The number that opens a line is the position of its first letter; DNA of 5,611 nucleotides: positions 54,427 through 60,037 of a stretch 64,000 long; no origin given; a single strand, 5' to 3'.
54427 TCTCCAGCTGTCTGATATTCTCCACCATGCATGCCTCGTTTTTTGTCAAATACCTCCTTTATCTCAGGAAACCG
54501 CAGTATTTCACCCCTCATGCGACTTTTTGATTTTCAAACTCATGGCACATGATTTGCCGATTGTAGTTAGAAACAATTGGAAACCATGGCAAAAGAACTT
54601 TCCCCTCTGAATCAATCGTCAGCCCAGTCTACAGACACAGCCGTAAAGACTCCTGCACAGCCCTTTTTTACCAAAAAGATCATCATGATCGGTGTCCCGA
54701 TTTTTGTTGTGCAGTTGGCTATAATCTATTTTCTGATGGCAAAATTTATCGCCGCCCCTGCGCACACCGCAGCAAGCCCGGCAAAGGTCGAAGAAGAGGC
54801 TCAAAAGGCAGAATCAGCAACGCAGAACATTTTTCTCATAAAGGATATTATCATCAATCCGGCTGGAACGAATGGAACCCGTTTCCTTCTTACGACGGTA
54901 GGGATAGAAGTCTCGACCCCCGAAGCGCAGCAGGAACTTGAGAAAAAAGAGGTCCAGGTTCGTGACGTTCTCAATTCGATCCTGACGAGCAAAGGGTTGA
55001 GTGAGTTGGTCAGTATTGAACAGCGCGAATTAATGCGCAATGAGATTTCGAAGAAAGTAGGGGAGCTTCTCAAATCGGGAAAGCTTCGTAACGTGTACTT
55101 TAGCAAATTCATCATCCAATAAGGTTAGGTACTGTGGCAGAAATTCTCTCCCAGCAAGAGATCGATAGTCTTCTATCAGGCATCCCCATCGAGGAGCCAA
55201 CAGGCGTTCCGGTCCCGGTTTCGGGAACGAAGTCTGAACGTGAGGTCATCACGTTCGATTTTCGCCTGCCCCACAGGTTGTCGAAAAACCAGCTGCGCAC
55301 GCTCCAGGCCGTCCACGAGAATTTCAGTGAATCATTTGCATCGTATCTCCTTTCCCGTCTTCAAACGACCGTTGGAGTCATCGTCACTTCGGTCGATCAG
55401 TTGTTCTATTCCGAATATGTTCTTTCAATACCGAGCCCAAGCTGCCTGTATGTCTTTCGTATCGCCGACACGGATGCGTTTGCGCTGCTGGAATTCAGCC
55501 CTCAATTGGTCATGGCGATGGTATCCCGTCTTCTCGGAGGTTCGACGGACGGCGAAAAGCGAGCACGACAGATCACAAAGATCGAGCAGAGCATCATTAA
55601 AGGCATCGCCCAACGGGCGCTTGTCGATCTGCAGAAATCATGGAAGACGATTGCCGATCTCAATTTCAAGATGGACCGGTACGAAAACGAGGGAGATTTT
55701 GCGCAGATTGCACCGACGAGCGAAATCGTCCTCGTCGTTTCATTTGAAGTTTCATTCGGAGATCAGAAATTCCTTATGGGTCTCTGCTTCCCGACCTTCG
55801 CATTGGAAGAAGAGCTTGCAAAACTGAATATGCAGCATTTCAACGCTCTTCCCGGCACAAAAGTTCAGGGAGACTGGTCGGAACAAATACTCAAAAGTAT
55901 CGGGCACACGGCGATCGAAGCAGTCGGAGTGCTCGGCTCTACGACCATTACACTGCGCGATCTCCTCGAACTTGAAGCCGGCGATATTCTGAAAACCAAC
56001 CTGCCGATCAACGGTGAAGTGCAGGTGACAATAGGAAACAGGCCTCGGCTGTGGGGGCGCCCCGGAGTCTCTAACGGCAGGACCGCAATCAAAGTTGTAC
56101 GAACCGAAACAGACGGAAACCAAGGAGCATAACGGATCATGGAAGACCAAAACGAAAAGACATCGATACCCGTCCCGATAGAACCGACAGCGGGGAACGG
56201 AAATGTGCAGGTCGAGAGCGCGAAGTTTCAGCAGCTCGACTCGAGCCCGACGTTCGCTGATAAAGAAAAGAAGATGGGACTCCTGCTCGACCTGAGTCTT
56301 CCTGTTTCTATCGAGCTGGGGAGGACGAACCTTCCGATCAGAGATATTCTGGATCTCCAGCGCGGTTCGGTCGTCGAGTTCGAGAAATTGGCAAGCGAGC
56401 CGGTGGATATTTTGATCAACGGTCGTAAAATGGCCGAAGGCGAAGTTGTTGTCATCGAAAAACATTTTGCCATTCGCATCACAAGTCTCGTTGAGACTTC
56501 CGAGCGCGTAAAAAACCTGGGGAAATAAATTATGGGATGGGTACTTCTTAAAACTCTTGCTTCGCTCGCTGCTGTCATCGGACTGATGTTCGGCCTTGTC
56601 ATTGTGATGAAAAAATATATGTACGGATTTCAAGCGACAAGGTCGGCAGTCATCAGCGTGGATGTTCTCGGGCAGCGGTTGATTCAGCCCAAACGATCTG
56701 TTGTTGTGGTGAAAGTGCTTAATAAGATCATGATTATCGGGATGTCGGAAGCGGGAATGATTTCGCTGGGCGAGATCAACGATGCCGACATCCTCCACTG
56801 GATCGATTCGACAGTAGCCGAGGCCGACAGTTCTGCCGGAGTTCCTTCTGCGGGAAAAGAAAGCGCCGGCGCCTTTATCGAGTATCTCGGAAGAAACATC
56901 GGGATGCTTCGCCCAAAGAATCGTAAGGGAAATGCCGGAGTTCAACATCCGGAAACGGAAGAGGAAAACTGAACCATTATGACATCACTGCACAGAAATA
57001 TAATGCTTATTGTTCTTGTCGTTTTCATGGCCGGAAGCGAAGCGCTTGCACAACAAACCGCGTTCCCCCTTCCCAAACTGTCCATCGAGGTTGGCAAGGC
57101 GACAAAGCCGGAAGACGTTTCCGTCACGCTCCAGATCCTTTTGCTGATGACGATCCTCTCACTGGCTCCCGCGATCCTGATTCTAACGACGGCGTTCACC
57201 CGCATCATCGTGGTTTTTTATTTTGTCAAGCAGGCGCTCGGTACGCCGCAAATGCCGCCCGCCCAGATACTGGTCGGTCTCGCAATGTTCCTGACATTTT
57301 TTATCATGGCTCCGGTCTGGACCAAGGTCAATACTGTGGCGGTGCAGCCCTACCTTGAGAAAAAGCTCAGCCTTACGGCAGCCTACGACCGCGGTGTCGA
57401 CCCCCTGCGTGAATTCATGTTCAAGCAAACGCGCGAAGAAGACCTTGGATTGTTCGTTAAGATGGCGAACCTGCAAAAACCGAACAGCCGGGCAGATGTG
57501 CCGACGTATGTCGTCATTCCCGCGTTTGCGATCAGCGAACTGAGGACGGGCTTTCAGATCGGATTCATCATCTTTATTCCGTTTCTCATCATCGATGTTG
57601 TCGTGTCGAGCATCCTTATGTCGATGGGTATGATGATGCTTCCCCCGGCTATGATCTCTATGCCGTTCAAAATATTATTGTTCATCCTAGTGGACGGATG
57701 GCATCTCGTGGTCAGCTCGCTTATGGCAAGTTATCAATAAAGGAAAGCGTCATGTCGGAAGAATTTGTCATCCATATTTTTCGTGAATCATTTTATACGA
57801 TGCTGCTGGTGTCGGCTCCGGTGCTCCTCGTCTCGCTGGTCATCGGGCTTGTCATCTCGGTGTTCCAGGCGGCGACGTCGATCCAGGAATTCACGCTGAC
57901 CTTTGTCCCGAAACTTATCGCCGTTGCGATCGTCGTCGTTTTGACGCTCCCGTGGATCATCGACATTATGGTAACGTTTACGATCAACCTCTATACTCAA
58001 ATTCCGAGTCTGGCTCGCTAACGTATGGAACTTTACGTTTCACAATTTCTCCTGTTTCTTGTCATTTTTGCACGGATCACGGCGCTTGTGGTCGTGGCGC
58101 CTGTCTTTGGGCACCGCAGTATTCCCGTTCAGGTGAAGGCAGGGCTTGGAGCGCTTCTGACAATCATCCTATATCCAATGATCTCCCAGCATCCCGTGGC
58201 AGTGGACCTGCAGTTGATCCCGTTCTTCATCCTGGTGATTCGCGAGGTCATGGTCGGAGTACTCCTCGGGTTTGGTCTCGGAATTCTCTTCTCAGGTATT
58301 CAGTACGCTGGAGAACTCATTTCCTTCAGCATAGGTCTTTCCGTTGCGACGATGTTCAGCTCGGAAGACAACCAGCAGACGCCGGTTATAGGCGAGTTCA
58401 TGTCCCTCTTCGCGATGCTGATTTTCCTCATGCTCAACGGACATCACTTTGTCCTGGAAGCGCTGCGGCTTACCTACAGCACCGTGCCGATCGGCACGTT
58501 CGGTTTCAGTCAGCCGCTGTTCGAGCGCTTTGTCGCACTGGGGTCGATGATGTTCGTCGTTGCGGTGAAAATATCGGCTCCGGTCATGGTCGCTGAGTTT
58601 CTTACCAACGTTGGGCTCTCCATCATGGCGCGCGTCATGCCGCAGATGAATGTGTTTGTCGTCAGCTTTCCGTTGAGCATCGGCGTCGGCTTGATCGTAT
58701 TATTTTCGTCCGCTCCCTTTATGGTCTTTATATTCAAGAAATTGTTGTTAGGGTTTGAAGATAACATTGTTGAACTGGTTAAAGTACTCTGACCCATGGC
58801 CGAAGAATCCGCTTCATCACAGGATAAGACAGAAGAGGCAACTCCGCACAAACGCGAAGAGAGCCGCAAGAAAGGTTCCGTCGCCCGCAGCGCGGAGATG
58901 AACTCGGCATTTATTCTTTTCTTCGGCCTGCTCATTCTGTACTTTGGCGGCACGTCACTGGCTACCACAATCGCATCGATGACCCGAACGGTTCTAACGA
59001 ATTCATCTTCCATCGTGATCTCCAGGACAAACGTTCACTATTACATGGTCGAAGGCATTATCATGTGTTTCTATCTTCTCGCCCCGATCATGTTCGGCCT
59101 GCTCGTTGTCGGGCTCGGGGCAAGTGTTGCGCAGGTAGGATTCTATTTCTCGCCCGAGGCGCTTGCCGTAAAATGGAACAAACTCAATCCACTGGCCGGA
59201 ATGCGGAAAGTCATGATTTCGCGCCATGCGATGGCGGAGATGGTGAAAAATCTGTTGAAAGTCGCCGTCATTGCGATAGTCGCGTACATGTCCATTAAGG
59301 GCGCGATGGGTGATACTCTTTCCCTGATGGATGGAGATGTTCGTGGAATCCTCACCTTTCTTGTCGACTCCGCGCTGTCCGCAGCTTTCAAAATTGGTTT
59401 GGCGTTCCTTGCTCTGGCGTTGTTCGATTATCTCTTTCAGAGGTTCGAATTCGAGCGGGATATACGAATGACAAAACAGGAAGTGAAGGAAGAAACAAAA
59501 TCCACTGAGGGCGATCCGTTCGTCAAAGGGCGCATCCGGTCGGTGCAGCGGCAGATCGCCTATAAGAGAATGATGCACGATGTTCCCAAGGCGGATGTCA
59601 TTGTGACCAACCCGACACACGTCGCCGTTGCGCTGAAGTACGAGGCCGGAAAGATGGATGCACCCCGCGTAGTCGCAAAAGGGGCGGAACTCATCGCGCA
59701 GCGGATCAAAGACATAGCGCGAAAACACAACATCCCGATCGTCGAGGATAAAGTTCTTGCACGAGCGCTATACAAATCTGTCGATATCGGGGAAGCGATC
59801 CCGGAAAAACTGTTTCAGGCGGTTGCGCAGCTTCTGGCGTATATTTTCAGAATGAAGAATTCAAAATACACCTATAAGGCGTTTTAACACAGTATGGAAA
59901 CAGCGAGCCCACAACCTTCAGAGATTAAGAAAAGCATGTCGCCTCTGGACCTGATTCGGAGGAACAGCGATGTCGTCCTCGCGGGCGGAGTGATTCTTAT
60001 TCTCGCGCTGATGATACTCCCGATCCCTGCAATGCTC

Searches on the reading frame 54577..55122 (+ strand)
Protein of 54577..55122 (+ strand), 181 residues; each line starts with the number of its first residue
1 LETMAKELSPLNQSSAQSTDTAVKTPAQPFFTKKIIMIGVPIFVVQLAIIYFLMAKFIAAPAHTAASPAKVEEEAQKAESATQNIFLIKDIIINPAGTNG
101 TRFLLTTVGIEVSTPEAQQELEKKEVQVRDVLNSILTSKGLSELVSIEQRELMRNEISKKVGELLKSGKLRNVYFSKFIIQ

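Call 47: search_protein_families(library=pfam, proteins=[window:54577-55122:+], max_evalue=0.001)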
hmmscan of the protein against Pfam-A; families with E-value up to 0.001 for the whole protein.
window:54577-55122:+ (181 aa): 1 family
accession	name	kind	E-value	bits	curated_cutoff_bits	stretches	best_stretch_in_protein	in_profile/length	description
PF03748.19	FliL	-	1.2e-16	61.5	24.6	1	89-181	5-103/103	Flagellar basal body-associated protein FliL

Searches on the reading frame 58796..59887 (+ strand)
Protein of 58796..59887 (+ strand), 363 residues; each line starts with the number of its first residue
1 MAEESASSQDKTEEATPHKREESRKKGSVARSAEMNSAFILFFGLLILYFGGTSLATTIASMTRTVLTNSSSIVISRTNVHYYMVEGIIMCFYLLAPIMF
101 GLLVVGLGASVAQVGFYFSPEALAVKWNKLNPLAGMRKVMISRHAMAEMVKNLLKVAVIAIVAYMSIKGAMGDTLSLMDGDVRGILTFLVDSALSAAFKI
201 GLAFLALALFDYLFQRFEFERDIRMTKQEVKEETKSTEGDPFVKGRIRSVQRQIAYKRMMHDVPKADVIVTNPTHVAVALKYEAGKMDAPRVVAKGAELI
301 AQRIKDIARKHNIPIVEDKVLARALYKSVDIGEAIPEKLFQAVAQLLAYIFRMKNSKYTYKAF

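Call 47: search_protein_families(library=pfam, proteins=[window:58796-59887:+], max_evalue=0.001)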
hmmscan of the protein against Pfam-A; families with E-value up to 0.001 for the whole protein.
window:58796-59887:+ (363 aa): 1 family
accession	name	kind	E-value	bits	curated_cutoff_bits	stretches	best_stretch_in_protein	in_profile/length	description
PF01312.24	Bac_export_2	-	3.5e-125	418.1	24.4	1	9-350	1-335/335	FlhB HrpN YscU SpaS Family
